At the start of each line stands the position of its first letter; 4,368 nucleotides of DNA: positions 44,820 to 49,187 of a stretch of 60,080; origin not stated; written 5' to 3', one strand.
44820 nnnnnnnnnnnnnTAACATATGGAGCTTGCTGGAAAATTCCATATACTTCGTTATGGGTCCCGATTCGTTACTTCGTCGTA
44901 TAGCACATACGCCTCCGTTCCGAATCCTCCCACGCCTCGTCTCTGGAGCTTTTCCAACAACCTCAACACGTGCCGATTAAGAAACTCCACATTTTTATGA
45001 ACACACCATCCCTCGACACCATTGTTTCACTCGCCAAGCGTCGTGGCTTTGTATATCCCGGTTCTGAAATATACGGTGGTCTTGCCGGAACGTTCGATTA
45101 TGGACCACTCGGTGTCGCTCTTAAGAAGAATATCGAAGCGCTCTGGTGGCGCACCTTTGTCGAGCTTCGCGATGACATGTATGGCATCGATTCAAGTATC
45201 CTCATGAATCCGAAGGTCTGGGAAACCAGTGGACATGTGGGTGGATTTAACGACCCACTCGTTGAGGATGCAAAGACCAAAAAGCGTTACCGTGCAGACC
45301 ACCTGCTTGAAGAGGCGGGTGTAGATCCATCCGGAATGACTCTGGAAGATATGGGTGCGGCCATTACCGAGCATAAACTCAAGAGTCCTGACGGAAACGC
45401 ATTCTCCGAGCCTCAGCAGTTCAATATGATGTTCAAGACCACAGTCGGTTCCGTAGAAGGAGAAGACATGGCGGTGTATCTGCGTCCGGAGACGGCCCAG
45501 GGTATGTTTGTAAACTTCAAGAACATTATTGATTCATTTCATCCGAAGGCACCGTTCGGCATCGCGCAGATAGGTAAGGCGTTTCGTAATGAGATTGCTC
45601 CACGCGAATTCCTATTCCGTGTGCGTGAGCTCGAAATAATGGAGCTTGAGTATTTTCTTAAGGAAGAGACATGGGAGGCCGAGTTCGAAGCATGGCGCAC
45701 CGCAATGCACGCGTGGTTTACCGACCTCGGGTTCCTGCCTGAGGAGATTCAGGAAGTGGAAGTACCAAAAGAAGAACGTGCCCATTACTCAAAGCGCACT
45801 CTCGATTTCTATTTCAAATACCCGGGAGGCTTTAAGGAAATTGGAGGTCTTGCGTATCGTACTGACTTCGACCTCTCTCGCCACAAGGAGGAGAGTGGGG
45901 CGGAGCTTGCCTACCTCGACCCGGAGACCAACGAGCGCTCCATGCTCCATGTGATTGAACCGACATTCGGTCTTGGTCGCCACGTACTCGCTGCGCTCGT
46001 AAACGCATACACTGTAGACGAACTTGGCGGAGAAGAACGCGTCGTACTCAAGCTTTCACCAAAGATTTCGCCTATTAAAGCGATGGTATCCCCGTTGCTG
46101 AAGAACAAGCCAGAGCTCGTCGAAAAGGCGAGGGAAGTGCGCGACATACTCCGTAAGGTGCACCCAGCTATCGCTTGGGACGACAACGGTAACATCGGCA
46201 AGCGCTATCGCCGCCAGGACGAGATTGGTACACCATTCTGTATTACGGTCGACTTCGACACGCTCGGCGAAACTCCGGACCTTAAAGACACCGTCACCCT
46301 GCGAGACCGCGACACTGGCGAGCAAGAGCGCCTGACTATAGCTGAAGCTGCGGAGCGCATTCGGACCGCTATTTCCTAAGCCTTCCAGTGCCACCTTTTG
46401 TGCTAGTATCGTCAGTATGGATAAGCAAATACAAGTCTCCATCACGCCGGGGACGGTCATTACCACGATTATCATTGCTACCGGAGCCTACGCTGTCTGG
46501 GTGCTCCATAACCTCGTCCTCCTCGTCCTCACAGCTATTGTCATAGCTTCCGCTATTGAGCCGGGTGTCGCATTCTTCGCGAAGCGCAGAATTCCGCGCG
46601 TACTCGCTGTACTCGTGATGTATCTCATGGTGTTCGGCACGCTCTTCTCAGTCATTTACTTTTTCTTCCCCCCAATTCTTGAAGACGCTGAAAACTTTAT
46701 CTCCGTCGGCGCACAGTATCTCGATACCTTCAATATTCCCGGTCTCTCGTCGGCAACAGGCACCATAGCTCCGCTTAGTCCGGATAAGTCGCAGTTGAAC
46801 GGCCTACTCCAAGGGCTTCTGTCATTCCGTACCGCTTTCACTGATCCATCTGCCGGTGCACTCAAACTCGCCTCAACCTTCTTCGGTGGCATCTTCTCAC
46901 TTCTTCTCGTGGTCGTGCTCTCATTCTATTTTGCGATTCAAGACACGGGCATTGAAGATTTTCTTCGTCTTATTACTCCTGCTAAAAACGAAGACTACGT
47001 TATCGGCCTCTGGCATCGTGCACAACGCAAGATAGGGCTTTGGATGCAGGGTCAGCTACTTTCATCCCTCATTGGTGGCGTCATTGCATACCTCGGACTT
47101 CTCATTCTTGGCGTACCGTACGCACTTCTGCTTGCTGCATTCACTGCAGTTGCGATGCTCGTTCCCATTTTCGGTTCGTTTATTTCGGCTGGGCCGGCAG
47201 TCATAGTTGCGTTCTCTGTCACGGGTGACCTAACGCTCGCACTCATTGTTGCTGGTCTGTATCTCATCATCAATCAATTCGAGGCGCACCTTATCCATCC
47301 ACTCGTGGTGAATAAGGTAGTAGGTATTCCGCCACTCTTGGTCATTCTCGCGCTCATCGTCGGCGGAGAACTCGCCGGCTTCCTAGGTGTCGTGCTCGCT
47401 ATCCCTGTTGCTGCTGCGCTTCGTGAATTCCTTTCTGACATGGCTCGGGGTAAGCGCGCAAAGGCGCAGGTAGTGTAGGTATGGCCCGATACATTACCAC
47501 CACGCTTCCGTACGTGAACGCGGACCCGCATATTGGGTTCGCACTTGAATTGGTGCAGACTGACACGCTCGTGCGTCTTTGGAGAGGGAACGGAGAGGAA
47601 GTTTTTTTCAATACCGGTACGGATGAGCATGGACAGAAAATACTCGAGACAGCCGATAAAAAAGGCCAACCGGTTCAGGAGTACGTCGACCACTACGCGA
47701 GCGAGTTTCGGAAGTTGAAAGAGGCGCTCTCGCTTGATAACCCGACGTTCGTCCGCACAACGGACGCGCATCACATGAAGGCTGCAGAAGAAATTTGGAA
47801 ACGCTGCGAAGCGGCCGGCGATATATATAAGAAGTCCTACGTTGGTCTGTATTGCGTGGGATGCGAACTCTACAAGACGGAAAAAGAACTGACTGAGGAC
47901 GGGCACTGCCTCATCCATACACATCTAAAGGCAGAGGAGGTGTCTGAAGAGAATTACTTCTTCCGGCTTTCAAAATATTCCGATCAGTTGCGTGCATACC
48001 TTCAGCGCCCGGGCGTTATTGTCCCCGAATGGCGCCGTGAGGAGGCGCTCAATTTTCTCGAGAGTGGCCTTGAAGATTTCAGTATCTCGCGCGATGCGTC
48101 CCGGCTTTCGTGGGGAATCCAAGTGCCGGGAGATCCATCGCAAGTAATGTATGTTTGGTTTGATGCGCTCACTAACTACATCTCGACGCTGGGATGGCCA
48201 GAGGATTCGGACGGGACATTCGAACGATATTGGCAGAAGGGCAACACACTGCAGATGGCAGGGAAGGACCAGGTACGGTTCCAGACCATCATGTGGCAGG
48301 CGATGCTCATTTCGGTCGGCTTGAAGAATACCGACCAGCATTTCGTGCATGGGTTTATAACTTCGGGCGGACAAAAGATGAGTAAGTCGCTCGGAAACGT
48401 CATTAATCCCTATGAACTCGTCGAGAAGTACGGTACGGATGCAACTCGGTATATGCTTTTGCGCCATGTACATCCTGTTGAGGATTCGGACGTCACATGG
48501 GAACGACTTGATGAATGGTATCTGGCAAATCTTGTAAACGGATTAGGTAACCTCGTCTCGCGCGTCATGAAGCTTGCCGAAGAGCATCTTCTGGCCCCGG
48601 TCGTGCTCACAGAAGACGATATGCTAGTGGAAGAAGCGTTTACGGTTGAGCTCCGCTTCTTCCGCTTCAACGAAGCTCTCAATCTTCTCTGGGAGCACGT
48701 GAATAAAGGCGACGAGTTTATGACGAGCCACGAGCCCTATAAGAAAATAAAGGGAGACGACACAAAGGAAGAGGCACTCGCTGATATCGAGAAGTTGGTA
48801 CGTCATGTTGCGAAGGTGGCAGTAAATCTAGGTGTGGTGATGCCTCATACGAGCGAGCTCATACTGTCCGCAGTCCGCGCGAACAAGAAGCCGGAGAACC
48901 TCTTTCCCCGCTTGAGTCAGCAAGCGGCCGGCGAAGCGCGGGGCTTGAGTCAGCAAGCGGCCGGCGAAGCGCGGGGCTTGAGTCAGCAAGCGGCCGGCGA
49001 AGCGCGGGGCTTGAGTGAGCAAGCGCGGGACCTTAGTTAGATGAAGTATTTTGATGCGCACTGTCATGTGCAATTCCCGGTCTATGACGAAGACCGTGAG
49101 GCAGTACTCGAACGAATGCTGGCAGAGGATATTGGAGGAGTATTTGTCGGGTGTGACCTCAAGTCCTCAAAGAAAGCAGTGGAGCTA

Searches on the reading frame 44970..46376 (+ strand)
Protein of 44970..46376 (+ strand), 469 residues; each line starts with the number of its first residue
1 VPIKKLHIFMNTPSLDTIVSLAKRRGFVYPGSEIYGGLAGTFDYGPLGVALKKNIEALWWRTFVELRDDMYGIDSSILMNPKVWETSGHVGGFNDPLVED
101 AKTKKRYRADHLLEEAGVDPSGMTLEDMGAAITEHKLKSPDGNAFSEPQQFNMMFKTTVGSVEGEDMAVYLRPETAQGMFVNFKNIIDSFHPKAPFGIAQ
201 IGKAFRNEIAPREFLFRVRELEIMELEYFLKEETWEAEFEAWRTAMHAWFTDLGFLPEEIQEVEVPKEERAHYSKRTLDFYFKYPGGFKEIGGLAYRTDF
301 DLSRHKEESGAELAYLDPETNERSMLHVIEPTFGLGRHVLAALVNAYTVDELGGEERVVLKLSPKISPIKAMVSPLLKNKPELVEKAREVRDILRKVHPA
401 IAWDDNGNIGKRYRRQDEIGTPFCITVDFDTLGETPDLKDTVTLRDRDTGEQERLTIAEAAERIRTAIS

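Call 75: search_protein_families(library=pfam, proteins=[window:44970-46376:+], max_evalue=0.01)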
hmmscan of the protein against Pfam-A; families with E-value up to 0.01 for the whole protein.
window:44970-46376:+ (469 aa): 2 families
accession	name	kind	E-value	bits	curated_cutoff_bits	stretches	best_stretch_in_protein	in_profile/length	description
PF03129.25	HGTP_anticodon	-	1.1e-18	67.7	21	1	370-465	1-92/94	Anticodon binding domain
PF00587.30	tRNA-synt_2b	-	7.3e-10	39.6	29.3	1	166-343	8-176/179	tRNA synthetase class II core domain (G, H, P, S and T)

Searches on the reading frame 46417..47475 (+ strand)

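Call 75: search_protein_families(library=pfam, proteins=[window:46417-47475:+], max_evalue=0.01)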
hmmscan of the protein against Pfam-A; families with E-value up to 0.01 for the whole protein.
window:46417-47475:+ (353 aa): 1 family
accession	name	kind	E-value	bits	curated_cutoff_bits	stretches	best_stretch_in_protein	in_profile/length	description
PF01594.21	AI-2E_transport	-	1.4e-53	182.6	34.3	1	15-341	3-325/327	AI-2E family transporter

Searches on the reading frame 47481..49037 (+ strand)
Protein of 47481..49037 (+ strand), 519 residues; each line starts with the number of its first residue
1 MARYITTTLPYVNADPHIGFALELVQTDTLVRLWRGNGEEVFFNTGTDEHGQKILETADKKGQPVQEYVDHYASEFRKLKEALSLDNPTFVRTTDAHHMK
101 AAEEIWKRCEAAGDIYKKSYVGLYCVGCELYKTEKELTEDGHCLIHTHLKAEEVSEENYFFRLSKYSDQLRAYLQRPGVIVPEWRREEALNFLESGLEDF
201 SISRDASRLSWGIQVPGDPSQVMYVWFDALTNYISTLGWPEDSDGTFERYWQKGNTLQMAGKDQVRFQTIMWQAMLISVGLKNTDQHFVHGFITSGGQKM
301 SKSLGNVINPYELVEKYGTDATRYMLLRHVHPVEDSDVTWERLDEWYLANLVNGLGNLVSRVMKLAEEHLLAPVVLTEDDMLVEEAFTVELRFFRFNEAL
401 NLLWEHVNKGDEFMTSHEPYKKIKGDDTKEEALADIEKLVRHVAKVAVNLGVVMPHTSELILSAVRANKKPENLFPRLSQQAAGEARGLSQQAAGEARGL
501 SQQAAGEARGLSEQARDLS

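Call 75: search_protein_families(library=pfam, proteins=[window:47481-49037:+], max_evalue=0.01)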
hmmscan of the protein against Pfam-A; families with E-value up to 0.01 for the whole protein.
window:47481-49037:+ (519 aa): 4 families
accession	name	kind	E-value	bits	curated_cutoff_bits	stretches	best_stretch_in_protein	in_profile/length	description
PF09334.17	tRNA-synt_1g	-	5.5e-93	312.3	20.1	1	4-363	2-391/391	tRNA synthetases class I (M)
PF00133.28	tRNA-synt_1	-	1.2e-32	113.7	22.7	2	221-333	297-408/414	tRNA synthetases class I (I, L, M and V)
PF01406.26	tRNA-synt_1e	-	3.7e-14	53.3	27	2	12-119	19-125/301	tRNA synthetases class I (C) catalytic domain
PF01921.24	tRNA-synt_1f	-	0.00026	20.5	27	1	255-334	235-316/360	tRNA synthetases class I (K)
